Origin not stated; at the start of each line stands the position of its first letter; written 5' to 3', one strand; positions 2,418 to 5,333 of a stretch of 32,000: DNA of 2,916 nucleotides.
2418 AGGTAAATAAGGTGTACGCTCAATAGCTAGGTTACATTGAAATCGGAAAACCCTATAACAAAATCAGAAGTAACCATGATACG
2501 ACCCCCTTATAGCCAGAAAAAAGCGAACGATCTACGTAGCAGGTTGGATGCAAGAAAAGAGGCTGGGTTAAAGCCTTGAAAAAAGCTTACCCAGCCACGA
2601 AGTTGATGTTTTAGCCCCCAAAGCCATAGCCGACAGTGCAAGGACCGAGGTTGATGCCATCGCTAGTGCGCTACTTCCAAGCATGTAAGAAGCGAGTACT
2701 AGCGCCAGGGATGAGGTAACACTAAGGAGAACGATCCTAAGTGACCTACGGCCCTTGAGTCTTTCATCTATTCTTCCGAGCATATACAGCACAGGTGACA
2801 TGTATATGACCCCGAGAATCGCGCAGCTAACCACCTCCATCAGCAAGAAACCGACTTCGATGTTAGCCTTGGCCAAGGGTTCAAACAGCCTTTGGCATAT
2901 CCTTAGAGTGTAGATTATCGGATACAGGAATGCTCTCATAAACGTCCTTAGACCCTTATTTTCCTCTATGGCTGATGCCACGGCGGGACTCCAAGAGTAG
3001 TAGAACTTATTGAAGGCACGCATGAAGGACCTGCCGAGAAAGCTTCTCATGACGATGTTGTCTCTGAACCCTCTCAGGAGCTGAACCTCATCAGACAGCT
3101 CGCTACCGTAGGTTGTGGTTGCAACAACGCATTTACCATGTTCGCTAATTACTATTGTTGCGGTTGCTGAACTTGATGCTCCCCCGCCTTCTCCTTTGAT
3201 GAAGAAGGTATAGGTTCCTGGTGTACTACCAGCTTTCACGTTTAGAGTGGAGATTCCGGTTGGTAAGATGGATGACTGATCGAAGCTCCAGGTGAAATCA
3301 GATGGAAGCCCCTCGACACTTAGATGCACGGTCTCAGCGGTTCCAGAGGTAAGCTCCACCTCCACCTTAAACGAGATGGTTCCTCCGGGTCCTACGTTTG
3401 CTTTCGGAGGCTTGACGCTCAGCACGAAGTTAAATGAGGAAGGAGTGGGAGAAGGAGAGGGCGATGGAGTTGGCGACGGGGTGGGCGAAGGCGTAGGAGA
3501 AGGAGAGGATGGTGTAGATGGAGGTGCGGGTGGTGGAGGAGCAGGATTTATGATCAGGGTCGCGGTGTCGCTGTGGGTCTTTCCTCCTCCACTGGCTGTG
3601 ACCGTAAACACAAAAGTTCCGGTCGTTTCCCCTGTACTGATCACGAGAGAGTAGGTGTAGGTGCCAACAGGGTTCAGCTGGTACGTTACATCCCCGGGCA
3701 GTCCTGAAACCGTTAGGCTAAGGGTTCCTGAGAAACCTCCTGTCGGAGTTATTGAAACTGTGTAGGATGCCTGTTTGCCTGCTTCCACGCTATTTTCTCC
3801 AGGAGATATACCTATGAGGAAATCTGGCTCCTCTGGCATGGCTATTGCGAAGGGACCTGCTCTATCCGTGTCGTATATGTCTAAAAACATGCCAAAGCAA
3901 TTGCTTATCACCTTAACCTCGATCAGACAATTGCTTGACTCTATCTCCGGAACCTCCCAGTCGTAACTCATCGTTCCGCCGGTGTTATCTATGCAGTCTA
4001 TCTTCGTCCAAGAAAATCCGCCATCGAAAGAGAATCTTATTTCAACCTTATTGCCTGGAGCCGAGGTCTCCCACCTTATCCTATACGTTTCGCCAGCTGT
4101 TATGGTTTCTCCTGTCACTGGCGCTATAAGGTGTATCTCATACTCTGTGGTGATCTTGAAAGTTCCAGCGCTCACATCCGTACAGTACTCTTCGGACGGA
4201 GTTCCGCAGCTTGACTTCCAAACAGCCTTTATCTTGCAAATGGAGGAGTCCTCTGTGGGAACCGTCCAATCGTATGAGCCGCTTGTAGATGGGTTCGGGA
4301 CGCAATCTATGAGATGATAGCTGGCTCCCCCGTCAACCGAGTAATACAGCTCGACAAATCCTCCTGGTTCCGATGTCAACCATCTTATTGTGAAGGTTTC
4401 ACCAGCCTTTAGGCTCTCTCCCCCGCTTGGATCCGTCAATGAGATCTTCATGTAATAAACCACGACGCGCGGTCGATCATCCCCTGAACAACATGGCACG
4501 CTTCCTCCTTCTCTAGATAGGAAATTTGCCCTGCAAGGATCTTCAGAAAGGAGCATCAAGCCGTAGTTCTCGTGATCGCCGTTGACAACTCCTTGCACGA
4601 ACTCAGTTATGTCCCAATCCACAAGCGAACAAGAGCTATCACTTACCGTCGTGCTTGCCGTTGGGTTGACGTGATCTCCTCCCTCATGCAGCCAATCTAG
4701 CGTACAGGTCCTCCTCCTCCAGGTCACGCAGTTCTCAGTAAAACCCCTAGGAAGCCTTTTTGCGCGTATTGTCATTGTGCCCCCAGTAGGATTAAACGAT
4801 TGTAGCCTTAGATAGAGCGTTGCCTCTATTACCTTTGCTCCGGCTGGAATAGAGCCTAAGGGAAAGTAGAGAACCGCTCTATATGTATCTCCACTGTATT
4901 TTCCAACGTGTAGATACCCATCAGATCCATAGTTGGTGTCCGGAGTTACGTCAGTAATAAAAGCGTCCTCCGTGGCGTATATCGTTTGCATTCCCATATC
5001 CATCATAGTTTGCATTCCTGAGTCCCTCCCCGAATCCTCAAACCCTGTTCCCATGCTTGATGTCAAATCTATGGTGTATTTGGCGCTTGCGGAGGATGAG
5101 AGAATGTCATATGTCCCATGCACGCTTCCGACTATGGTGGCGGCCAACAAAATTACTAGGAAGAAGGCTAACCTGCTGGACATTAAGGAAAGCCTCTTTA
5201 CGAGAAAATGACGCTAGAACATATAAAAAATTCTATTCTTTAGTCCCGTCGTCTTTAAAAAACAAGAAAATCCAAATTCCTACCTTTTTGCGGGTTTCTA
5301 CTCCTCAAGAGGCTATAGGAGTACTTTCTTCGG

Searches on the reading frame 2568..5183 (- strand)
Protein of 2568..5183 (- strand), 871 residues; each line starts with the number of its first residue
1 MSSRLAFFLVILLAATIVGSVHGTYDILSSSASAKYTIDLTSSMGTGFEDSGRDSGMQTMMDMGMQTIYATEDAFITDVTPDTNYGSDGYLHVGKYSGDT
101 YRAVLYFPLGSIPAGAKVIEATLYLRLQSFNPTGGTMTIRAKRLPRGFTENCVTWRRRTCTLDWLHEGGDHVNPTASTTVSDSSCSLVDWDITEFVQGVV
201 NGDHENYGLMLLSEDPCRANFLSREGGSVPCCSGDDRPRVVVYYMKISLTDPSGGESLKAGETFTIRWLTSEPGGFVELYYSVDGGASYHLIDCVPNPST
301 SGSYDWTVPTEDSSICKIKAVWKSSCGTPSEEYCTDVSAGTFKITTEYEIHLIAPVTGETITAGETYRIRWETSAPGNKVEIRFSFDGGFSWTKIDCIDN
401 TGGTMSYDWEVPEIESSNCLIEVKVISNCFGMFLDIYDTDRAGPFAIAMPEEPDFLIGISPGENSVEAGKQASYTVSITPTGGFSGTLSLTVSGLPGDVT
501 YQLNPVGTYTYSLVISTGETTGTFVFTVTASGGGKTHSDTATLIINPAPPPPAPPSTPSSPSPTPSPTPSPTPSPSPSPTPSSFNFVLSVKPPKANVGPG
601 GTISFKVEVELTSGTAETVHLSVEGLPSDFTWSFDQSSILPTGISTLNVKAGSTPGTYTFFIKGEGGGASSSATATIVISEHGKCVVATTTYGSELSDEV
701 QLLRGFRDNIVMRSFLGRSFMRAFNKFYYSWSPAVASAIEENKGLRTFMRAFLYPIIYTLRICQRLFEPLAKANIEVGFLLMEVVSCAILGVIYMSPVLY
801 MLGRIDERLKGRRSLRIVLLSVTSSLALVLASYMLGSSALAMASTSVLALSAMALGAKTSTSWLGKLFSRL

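Call 54: search_protein_families(library=ncbifam, max_evalue=0.01, proteins=[window:2568-5183:-])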
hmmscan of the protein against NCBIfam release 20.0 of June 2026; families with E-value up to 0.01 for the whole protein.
window:2568-5183:- (871 aa): 3 families
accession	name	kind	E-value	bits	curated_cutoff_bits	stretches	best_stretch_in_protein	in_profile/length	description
NF033679.1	DNRLRE_dom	domain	1.5e-25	90.2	34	1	72-227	1-154/164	DNRLRE domain-containing protein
NF041770.1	CFI_box_CTERM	domain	6.5e-19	67.5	40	1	685-757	1-69/69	CFI-box-CTERM domain-containing protein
NF033845.1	MSCRAMM_ClfB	exception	0.0003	18.8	999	1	528-583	527-580/871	MSCRAMM family adhesin clumping factor ClfB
